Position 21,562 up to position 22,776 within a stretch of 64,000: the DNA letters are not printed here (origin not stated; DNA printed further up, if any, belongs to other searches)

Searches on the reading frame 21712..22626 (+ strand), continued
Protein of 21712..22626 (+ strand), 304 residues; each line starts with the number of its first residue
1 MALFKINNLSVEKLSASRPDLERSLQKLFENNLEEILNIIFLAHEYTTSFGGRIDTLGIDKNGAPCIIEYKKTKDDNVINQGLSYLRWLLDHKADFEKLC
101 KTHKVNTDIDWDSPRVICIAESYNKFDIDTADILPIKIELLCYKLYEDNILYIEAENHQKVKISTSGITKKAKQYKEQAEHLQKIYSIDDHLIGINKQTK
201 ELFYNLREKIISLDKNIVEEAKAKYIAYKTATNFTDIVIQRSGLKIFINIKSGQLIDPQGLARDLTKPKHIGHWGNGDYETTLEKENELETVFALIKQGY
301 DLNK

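Call 54: fold_search(model_id=the predicted structure, library=pdb)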
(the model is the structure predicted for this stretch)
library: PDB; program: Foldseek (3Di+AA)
matches with E <= 10: 315; with E <= 0.001: 0
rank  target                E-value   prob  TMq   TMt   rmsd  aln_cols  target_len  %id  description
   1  5gke_A                2.3e-03  1.00  0.23  0.29   8.3       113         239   19  Structure of EndoMS-dsDNA1 complex (released 2016-11-02)
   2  3dnx                  9.5e-03  0.77  0.16  0.30  15.7       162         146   16  SPO1766 protein of unknown function from Silicibacter pomeroyi. (released 2008-09-02)
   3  2vld_A                1.0e-02  0.98  0.20  0.25  11.9       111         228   21  crystal structure of a repair endonuclease from Pyrococcus abyssi (released 2009-05-19)
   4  2fki_MODEL_1_A        1.1e-02  1.00  0.23  0.53   4.9       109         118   12  NMR Structure of Protein yjbR from Escherichia coli; Northeast Structural Genomics Consortium Target ER226 (released 2006-02-28)
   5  2vld_B                1.7e-02  0.96  0.19  0.25  11.8       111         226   21  crystal structure of a repair endonuclease from Pyrococcus abyssi (released 2009-05-19)
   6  8gh6_A                3.0e-02  0.87  0.22  0.09   8.7       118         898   14  Bombyx mori R2 retrotransposon initiating target-primed reverse transcription (released 2023-04-05)
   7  3fov                  4.3e-02  0.77  0.17  0.41   6.2       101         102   18  Crystal structure of protein RPA0323 of unknown function from Rhodopseudomonas palustris (released 2009-01-13)
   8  8ps5_A                5.8e-02  0.92  0.23  0.17   6.6       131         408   15  Escherichia coli SduA complex bound to DNA (released 2025-01-22)
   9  2oc6_A                6.6e-02  0.99  0.18  0.41   2.2        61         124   16  Crystal structure of a protein from the duf1801 family (ydhg, bsu05750) from bacillus subtilis at 1.75 A resolution (released 2007-01-16)
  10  9np6_A                9.4e-02  0.54  0.15  0.06   8.4        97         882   16  Cryo-EM structure of AdnA(D934A)-AdnB(D1014A) in complex with AMPPNP and blunt end DNA (released 2025-03-19)
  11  8iby_C                1.0e-01  0.63  0.22  0.10   8.7       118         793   13  Structure of R2 with 5'ORF (released 2023-09-20)
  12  4dap                  1.5e-01  0.28  0.17  0.21  10.1       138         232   14  The structure of Escherichia coli SfsA (released 2013-08-14)
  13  8csr_6                1.5e-01  0.18  0.13  0.24  10.9       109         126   15  Human mitochondrial small subunit assembly intermediate (State C) (released 2022-12-14)
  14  6ut7_G                1.8e-01  0.25  0.15  0.12  17.7       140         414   15  Fitted model for the tetradecameric assembly of Thermococcus gammatolerans McrB AAA+ hexamers with bound McrC (released 2020-10-21)
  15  6k4y_M                2.3e-01  0.41  0.22  0.30  11.3       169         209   18  CryoEM structure of sigma appropriation complex (released 2019-08-07)
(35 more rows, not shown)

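Call 60: find_related_loci(query=window:21712-22626:+, collection=viral_contigs, flank=8000)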
Query window:21712-22626:+ (304 aa) in viral_contigs; peptide patterns used: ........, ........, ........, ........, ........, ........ (x = any residue, [..] = any of these).
9 stretches matched a pattern; 1 encode a relative of the query (tblastn E <= 1e-3); 1 distinct loci.
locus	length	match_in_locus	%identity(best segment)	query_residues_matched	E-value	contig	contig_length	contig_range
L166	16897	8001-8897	35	1-298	7e-50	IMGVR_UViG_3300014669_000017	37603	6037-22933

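Call 69: search_protein_families(library=padloc, alignment_id=A1, max_evalue=1e-10)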
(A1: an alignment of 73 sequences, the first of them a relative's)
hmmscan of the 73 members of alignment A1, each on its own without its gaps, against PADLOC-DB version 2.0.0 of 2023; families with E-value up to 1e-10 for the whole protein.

A. member 1, L001:2636-3409:+ (258 aa): 1 family
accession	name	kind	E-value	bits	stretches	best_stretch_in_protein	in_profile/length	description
PDLC03207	mREase_II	-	7.7e-115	380.6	1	3-256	1-253/256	Type II methyl-directed restriction enzyme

B. families by the number of members that match (of 73 scanned): 271 families (the first 25 are shown)
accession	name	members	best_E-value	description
PDLC04134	mad2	17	1.4e-52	mads_2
PDLC03021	MTase_I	12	8.5e-76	Type I methyltransferase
PDLC03026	MTase_I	12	2.6e-54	Type I methyltransferase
PDLC03029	MTase_I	12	3.6e-52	Type I methyltransferase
PDLC03025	MTase_I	12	2.9e-47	Type I methyltransferase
PDLC03357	MTase_II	12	1.2e-32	Type II methyltransferase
PDLC03036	MTase_I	12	2.5e-26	Type I methyltransferase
PDLC03022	MTase_I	11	4.2e-132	Type I methyltransferase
PDLC03031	MTase_I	11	4.4e-84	Type I methyltransferase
PDLC03035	MTase_I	11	2.7e-37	Type I methyltransferase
PDLC03027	MTase_I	10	8e-99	Type I methyltransferase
PDLC03032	MTase_I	10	1e-68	Type I methyltransferase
PDLC03033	MTase_I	10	1.3e-54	Type I methyltransferase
PDLC03602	REase_MTase_IIG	10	5.1e-20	Type IIG restriction enzyme-methyltransferase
PDLC03267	MTase_II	10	3.3e-19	Type II methyltransferase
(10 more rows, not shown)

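Call 74: search_protein_families(library=pfam, proteins=[L077:4570-6936:+, L077:7558-9996:+, L077:10900-12327:+, L077:12327-13523:+, L056:8603-9607:-, L056:10920-11345:+, L056:11561-11998:+, L026:8333-9967:+, L026:10948-12336:+, L039:1397-2191:+], max_evalue=0.0001)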
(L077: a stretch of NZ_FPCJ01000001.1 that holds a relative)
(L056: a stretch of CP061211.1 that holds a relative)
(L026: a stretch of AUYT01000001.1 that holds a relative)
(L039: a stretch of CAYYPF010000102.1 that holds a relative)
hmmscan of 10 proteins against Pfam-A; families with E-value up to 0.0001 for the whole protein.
L077:4570-6936:+ (789 aa): 3 families
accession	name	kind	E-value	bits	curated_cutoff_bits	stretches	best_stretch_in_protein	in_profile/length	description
PF00933.27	Glyco_hydro_3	-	2e-56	192.2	27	1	121-394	43-315/316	Glycosyl hydrolase family 3 N terminal domain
PF01915.27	Glyco_hydro_3_C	-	2.7e-50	171.6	31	1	434-671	1-200/200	Glycosyl hydrolase family 3 C-terminal domain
PF14310.12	Fn3-like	-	2.5e-22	79.2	25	1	708-777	1-71/71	Fibronectin type III-like domain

L077:7558-9996:+ (813 aa): 3 families
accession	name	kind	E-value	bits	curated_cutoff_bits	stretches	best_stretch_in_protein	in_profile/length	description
PF02384.22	N6_Mtase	-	6.6e-38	131.2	20.4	1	313-595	6-253/311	N-6 DNA Methylase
PF13588.12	HSDR_N_2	-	3.3e-22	79.1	25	1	65-172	1-110/110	Type I restriction enzyme R protein N terminus (HSDR_N)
PF07669.17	Eco57I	-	1.9e-12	48.1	25.3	1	392-554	1-165/171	Eco57I restriction-modification methylase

L077:10900-12327:+ (476 aa): 1 family
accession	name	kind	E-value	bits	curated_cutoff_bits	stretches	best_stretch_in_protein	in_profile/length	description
PF01420.25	Methylase_S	-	1.5e-20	74.5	22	2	39-211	9-165/168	Type I restriction modification DNA specificity domain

L077:12327-13523:+ (399 aa): 1 family
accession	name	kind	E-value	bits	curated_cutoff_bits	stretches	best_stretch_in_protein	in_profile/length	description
PF08239.17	SH3_3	-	1.1e-12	48.4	27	1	305-365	3-54/54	Bacterial SH3 domain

L056:8603-9607:- (335 aa): 0 families

L056:10920-11345:+ (142 aa): 0 families

L056:11561-11998:+ (146 aa): 3 families
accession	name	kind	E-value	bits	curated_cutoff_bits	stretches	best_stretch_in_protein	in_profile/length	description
PF01243.27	PNPOx_N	-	9.8e-15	55.4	28.1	1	10-105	1-94/120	Pyridoxamine 5'-phosphate oxidase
PF12900.13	Pyridox_ox_2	-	8e-06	26.3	27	1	12-100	3-99/140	Pyridoxamine 5'-phosphate oxidase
PF16242.11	Pyrid_ox_like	-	5.4e-05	23.2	28.8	1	12-95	4-88/149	Pyridoxamine 5'-phosphate oxidase like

L026:8333-9967:+ (545 aa): 1 family
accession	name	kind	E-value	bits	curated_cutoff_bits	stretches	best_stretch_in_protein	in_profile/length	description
PF00221.24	Lyase_aromatic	-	6.1e-183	609.2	27.3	1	16-472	1-451/466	Aromatic amino acid lyase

L026:10948-12336:+ (463 aa): 3 families
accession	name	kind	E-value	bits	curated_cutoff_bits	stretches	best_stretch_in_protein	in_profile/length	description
PF13393.11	tRNA-synt_His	-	1.1e-45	156.7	25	1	16-352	1-308/308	Histidyl-tRNA synthetase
PF03129.25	HGTP_anticodon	-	7.3e-16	58.5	21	1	371-460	2-93/94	Anticodon binding domain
PF00587.30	tRNA-synt_2b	-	2.3e-07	31.5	29.3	1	99-190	10-107/179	tRNA synthetase class II core domain (G, H, P, S and T)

L039:1397-2191:+ (265 aa): 0 families

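Call 77: search_protein_families(library=phrogs, proteins=[window:21712-22626:+], max_evalue=0.001)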
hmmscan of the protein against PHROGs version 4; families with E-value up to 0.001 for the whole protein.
window:21712-22626:+ (304 aa): 0 families

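Call 78: search_dna_similar(query=window:21712-22623:+, collection=plasmids, mode=protein, max_rows=15)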
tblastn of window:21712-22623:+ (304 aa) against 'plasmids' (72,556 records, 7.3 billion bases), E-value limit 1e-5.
Records with a match: 51; places in all: 52; records where one place covers at least 80% of the query: 27.
Best place of each record, by identity: <60% 51.
By first word of the organism name: Acinetobacter 15; Staphylococcus 7; Streptomyces 7; Pseudomonas 4; Escherichia 3; Planktothrix 3; Picosynechococcus 2; Cupriavidus 1; Saccharobesus 1; Rhizobium 1; and 7 more.
By predicted mobility (MOB-suite, as given by PLSDB): non-mobilizable 41; mobilizable 8; conjugative 2.
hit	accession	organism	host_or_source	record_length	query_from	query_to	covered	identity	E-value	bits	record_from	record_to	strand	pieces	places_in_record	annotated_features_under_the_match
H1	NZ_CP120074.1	Staphylococcus saprophyticus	Canis lupus familiaris,cell ...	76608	1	278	91%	37.2%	3e-40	156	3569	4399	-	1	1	DUF5655 domain-containing protein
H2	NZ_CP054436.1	Staphylococcus saprophyticus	Homo sapiens,whole organism,urine ...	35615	3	278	91%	37.4%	2e-40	157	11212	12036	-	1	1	DUF5655 domain-containing protein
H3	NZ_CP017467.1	Staphylococcus nepalensis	cell culture,Korean fermented food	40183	1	278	91%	36.8%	2e-39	154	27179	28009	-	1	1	DUF5655 domain-containing protein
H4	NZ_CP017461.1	Staphylococcus nepalensis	cell culture,Korean fermented food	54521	3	278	91%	37.1%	5e-40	155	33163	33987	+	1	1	DUF5655 domain-containing protein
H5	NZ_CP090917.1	Staphylococcus epidermidis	Homo sapiens,skin swab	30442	3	278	90%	37.2%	3e-30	157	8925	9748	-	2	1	DUF5655 domain-containing protein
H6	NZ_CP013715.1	Staphylococcus equorum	cell,Saeu-jeotgal, salted fermented food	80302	1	278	91%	36.5%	2e-38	151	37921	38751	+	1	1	DUF5655 domain-containing protein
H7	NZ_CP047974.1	Acinetobacter baumannii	Homo sapiens,rectal swab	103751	1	298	98%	33.0%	5e-31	129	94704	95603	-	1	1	DUF5655 domain-containing protein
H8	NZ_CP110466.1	Acinetobacter baumannii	Homo sapiens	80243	1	298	98%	32.7%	2e-30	128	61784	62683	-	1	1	DUF5655 domain-containing protein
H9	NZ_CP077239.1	Acinetobacter pittii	-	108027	1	298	98%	32.7%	2e-30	128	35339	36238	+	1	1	DUF5655 domain-containing protein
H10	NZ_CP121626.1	Acinetobacter baumannii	Homo sapiens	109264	1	298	98%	32.7%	2e-30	128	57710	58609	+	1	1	DUF5655 domain-containing protein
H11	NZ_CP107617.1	Acinetobacter baumannii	ENVIRONMENT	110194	1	298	98%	32.7%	2e-30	128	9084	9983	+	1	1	DUF5655 domain-containing protein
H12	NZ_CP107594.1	Acinetobacter baumannii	Homo sapiens,skin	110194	1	298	98%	32.7%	2e-30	128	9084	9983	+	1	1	DUF5655 domain-containing protein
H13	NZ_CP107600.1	Acinetobacter baumannii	Homo sapiens,skin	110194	1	298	98%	32.7%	2e-30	128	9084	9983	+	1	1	DUF5655 domain-containing protein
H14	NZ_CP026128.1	Acinetobacter baumannii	-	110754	1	298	98%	32.7%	2e-30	128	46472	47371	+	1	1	DUF5655 domain-containing protein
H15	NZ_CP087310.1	Acinetobacter baumannii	Homo sapiens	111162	1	298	98%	32.7%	2e-30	128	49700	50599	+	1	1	DUF5655 domain-containing protein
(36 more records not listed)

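Call 79: get_annotated_region(hit=H1, flank=5000)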
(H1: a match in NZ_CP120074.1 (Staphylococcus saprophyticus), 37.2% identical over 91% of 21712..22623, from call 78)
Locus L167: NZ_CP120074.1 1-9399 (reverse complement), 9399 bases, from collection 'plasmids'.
description: Staphylococcus saprophyticus strain Dog122 plasmid unnamed1, complete sequence
organism: Staphylococcus saprophyticus (NCBI taxid 29385)
taxonomy: Bacteria; Bacillota; Bacilli; Bacillales; Staphylococcaceae; Staphylococcus; Staphylococcus saprophyticus
host: -; source: Canis lupus familiaris,cell culture,nostril,nasal swab; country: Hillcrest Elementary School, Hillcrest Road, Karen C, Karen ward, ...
typing (MOB-suite, as given by PLSDB): non-mobilizable; replicon rep_cluster_1017
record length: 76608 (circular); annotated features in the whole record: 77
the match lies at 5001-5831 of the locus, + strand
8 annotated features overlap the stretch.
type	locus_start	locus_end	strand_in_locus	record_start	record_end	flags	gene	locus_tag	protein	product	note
CDS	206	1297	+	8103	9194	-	-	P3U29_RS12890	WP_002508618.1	Glu/Leu/Phe/Val dehydrogenase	-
CDS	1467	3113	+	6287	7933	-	-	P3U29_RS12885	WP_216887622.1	alpha-keto acid decarboxylase family protein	-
CDS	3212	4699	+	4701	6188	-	-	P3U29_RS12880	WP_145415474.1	aldehyde dehydrogenase family protein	-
CDS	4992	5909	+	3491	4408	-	-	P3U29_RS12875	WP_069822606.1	DUF5655 domain-containing protein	-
CDS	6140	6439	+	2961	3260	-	-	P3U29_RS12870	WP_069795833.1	hypothetical protein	-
CDS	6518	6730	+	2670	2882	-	-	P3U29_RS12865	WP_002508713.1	hypothetical protein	-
CDS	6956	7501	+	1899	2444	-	-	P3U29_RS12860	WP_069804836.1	recombinase family protein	GO:0006310 - DNA recombination [Evidence IEA]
CDS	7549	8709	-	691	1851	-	-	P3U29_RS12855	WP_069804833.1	phosphoribosyltransferase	-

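Call 80: get_annotated_region(hit=H7, flank=5000)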
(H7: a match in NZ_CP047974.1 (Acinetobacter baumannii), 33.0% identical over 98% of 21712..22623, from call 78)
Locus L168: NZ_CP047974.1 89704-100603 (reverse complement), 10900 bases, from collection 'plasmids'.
description: Acinetobacter baumannii strain DETAB-P2 plasmid pDETAB1, complete sequence
organism: Acinetobacter baumannii (NCBI taxid 470)
taxonomy: Bacteria; Pseudomonadota; Gammaproteobacteria; Moraxellales; Moraxellaceae; Acinetobacter; Acinetobacter baumannii
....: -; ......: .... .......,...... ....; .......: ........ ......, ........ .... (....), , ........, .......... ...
typing (MOB-suite, as given by PLSDB): non-mobilizable; replicon rep_cluster_718
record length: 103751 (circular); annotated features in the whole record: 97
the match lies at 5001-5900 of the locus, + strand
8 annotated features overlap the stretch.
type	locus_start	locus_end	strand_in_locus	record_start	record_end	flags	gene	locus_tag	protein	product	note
CDS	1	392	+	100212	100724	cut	-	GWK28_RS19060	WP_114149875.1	hypothetical protein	-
CDS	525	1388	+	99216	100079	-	-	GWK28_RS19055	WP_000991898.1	hypothetical protein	-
CDS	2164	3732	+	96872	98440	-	-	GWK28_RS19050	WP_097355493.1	type I restriction-modification system subunit M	GO:0006306 - DNA methylation [Evidence IEA]; GO:0009307 - DNA restriction-modification system [Evidence IEA]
CDS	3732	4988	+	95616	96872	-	-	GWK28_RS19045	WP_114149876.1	restriction endonuclease subunit S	GO:0006304 - DNA modification [Evidence IEA]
CDS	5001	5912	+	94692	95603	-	-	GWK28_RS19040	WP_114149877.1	DUF5655 domain-containing protein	-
CDS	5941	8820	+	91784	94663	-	-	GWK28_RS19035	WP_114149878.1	type I restriction endonuclease subunit R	-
CDS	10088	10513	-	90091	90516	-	-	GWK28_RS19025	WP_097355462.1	hypothetical protein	-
CDS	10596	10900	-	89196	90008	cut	-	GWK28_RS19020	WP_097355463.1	OmpA family protein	-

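Call 81: find_encoding_contigs(protein=P0233, flank=5000, max_places=10)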
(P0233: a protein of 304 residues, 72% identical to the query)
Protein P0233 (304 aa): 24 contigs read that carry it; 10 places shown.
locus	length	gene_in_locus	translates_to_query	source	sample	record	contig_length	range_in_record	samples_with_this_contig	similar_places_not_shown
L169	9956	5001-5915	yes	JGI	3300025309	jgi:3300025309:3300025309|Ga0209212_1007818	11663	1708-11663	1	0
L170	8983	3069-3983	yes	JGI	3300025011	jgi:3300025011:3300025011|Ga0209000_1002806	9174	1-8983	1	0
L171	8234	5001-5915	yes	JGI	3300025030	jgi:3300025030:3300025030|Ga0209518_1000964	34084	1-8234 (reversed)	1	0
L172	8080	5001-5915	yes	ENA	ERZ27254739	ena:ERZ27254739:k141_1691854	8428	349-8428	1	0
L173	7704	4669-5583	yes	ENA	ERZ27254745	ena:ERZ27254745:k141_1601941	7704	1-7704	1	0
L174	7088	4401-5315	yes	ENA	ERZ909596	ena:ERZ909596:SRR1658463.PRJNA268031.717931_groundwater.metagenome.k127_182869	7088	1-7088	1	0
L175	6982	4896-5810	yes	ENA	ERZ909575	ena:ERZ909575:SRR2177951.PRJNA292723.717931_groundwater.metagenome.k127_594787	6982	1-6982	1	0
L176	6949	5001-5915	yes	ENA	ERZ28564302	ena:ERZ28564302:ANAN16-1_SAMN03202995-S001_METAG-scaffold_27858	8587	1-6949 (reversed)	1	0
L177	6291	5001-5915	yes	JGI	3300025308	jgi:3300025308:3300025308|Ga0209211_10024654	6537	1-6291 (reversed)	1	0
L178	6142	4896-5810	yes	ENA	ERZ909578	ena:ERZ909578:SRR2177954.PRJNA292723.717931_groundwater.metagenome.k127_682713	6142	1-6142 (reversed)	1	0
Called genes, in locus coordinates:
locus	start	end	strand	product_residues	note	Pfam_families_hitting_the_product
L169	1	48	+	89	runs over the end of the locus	PF00312:Ribosomal_S15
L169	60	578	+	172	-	PF01936:NYN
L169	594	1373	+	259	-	-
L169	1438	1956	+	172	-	PF10543:ORF6N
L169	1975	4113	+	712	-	PF01138:RNase_PH, PF03725:RNase_PH_C, PF01138:RNase_PH, PF00013:KH_1, PF22675:KH-I_KHDC4-BBP (faint), PF00575:S1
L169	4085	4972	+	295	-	-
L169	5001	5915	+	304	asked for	PF18899:DUF5655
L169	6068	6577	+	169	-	-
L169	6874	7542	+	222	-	PF12686:DUF3800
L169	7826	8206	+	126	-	-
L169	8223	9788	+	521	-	PF05362:Lon_C (weak), PF13541:ChlI, PF01078:Mg_chelatase, PF07728:AAA_5, PF00493:MCM (weak), PF13335:Mg_chelatase_C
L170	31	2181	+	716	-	PF01138:RNase_PH, PF03725:RNase_PH_C, PF01138:RNase_PH, PF00013:KH_1, PF22675:KH-I_KHDC4-BBP (faint), PF00575:S1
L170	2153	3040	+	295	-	-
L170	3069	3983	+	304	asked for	PF18899:DUF5655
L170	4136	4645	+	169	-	-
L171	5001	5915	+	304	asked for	PF18899:DUF5655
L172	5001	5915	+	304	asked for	PF18899:DUF5655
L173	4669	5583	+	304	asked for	PF18899:DUF5655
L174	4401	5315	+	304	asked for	PF18899:DUF5655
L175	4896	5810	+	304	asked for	PF18899:DUF5655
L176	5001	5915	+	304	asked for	PF18899:DUF5655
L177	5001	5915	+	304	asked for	PF18899:DUF5655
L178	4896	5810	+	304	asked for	PF18899:DUF5655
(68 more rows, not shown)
